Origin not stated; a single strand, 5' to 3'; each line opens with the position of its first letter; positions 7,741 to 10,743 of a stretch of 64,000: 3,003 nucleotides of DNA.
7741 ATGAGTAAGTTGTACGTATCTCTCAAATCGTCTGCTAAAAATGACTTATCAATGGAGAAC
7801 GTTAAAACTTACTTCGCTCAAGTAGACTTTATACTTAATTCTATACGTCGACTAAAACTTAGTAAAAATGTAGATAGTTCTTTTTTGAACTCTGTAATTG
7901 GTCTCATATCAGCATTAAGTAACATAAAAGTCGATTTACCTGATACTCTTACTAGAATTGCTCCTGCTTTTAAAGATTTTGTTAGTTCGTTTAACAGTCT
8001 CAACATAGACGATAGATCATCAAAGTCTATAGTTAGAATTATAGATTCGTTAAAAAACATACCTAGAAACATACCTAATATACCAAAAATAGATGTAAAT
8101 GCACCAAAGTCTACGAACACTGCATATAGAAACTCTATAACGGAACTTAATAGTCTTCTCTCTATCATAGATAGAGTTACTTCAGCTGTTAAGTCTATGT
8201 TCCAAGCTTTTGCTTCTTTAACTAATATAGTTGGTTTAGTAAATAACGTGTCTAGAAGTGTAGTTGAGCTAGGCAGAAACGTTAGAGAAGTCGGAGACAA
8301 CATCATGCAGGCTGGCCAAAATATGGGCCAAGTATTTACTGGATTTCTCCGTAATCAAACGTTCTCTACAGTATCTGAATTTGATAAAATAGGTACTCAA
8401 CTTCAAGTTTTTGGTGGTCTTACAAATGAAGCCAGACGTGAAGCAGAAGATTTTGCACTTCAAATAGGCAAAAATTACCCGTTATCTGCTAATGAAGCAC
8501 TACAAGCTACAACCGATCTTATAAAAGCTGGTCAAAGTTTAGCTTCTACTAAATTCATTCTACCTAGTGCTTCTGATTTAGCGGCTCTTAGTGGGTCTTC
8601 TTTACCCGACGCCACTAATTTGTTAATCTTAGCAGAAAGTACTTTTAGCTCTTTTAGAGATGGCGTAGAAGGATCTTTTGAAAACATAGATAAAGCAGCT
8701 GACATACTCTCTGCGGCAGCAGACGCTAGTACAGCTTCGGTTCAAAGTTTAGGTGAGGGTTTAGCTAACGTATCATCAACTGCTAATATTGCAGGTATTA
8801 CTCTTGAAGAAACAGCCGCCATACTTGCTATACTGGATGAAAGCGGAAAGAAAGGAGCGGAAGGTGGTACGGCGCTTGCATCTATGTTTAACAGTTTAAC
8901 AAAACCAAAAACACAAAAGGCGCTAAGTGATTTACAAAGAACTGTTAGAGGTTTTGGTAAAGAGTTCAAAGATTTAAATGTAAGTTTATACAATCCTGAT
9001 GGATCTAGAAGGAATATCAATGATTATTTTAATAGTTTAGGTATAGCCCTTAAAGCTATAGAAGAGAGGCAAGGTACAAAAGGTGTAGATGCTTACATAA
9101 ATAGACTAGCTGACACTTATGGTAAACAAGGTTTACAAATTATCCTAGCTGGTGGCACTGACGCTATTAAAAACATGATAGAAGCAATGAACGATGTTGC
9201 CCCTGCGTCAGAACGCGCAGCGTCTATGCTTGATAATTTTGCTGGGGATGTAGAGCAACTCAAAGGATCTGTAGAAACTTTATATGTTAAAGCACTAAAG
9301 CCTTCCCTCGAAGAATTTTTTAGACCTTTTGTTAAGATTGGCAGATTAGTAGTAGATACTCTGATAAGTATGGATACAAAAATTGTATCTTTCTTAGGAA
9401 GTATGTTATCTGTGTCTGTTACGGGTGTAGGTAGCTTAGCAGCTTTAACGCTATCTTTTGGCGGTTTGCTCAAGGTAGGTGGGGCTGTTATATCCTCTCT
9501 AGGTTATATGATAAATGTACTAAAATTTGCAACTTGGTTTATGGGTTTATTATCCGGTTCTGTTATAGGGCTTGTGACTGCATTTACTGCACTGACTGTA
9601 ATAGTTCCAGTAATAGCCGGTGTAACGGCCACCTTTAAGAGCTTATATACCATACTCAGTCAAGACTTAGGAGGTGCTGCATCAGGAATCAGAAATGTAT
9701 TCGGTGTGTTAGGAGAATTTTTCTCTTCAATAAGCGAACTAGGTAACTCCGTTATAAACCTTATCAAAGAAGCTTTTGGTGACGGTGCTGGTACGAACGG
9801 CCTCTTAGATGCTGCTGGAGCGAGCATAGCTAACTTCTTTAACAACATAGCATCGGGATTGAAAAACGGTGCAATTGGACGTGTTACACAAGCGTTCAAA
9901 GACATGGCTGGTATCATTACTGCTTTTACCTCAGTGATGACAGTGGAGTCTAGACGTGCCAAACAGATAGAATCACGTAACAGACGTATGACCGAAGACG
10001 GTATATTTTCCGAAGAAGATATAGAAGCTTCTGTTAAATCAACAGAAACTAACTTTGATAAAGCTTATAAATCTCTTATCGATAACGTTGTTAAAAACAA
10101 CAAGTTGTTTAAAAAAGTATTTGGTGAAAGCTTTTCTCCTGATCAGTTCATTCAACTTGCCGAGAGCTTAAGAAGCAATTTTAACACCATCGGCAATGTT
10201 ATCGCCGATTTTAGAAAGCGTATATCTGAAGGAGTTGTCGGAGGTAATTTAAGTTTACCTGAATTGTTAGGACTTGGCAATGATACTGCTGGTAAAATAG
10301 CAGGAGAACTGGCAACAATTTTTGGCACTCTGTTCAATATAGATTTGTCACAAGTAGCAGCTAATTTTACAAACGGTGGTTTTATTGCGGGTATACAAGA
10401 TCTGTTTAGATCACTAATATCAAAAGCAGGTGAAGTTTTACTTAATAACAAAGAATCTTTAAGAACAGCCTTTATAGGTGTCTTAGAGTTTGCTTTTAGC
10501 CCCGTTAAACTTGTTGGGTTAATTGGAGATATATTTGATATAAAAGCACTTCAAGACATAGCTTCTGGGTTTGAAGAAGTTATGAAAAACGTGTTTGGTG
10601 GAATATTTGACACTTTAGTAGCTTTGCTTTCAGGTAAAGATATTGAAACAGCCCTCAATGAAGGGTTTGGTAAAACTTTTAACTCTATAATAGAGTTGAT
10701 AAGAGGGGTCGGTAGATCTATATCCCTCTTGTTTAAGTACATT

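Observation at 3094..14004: Exceptionally long (3636 aa) tape measure protein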

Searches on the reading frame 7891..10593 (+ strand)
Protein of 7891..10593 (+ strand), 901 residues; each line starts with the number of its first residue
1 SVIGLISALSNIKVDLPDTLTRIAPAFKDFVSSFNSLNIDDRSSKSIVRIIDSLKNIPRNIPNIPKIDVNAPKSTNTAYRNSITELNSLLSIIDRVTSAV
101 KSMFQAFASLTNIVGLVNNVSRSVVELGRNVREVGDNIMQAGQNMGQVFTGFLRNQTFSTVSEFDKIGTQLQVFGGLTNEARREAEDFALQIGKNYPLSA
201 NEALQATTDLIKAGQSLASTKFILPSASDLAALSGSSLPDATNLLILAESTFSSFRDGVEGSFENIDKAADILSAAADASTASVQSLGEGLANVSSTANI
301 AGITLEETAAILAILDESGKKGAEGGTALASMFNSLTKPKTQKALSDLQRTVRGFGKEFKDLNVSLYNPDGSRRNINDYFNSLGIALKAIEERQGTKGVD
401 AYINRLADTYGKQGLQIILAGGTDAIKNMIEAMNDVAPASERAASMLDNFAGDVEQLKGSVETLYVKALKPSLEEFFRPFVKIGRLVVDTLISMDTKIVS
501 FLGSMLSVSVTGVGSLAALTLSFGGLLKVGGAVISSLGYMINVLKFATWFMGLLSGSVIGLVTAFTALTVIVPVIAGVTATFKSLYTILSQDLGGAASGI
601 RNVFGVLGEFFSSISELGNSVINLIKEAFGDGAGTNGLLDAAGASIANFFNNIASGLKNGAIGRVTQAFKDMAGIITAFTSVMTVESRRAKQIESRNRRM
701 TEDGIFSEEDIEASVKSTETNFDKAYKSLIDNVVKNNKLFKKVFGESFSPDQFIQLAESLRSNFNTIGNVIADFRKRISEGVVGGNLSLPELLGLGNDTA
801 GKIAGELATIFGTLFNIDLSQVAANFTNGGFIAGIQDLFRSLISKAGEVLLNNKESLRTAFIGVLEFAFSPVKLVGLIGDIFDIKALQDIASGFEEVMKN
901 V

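Call 50: find_homologous_proteins(query=window:7891-10593:+, max_evalue=1e-10)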
Query window:7891-10593:+ (901 aa): 18 proteins with E <= 1e-10 among 8000 candidates.
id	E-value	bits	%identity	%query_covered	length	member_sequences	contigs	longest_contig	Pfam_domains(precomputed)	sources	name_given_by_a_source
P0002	3.8e-71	259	37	52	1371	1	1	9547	PF10145.15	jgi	-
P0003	5.5e-62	229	30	89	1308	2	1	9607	PF10145.15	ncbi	ncbi:MAG: phage tail tape measure protein, partial [Chloroflexota bacterium]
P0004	4.2e-30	123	29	42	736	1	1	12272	PF10145.15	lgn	-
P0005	1.2e-22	99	31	36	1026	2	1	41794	PF10145.15,PF08655.16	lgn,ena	-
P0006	5.3e-15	73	27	44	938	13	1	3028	PF10145.15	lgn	-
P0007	6.3e-15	73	32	31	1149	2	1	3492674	PF10145.15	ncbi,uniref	ncbi:phage tail tape measure protein [Janibacter terrae]|uniref:phage tail tape measure protein n=1 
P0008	1.9e-13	68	25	35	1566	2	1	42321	PF10145.15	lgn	-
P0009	2.8e-13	68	26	47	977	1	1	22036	PF10145.15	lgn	-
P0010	7.6e-13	66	28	40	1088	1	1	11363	PF10145.15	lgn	-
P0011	1.2e-12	66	28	49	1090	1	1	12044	PF10145.15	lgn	-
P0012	2.5e-12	65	27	41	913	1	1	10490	PF10145.15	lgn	-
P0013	2.7e-12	65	27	40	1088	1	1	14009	PF10145.15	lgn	-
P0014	6.2e-12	63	29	37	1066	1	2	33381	PF10145.15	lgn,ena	-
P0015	1.2e-11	62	30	34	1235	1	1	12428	PF10145.15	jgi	jgi:TP901 family phage tail tape measure protein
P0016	2.9e-11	61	25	45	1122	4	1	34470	PF10145.15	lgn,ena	-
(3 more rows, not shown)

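Call 51: find_encoding_contigs(protein=P0002, flank=10000, max_places=3)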
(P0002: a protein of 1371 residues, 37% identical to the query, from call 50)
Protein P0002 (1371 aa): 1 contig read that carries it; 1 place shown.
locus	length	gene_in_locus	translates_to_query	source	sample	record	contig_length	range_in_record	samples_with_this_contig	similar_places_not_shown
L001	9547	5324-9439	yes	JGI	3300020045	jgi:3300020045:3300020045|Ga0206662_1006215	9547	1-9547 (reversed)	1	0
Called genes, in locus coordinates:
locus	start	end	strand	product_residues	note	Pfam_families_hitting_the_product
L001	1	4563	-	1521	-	?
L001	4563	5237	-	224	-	-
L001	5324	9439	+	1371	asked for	PF10145:PhageMin_Tail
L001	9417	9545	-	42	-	?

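Call 52: find_encoding_contigs(protein=P0003, flank=10000, max_places=3)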
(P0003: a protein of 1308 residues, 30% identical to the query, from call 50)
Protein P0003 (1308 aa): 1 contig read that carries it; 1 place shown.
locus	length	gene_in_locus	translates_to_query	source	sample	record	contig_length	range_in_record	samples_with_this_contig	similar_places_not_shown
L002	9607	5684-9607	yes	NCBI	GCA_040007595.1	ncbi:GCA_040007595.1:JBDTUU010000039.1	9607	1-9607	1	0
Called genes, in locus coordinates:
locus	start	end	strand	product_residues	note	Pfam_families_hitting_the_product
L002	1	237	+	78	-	?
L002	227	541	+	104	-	-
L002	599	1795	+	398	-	-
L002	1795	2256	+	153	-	-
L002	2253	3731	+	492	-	-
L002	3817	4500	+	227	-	-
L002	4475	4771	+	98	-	-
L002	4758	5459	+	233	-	-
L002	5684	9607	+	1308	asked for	PF10145:PhageMin_Tail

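Call 86: search_protein_families(library=phrogs, proteins=[L002:599-1792:+, L002:1795-2253:+, L002:2253-3728:+, L002:3817-4497:+, L002:4475-4768:+, L002:4758-5456:+], max_evalue=0.001)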
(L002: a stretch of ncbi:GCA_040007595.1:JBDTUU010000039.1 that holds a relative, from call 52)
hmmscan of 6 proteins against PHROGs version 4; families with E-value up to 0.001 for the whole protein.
L002:599-1792:+ (398 aa): 0 families

L002:1795-2253:+ (153 aa): 0 families

L002:2253-3728:+ (492 aa): 0 families

L002:3817-4497:+ (227 aa): 0 families

L002:4475-4768:+ (98 aa): 0 families

L002:4758-5456:+ (233 aa): 0 families
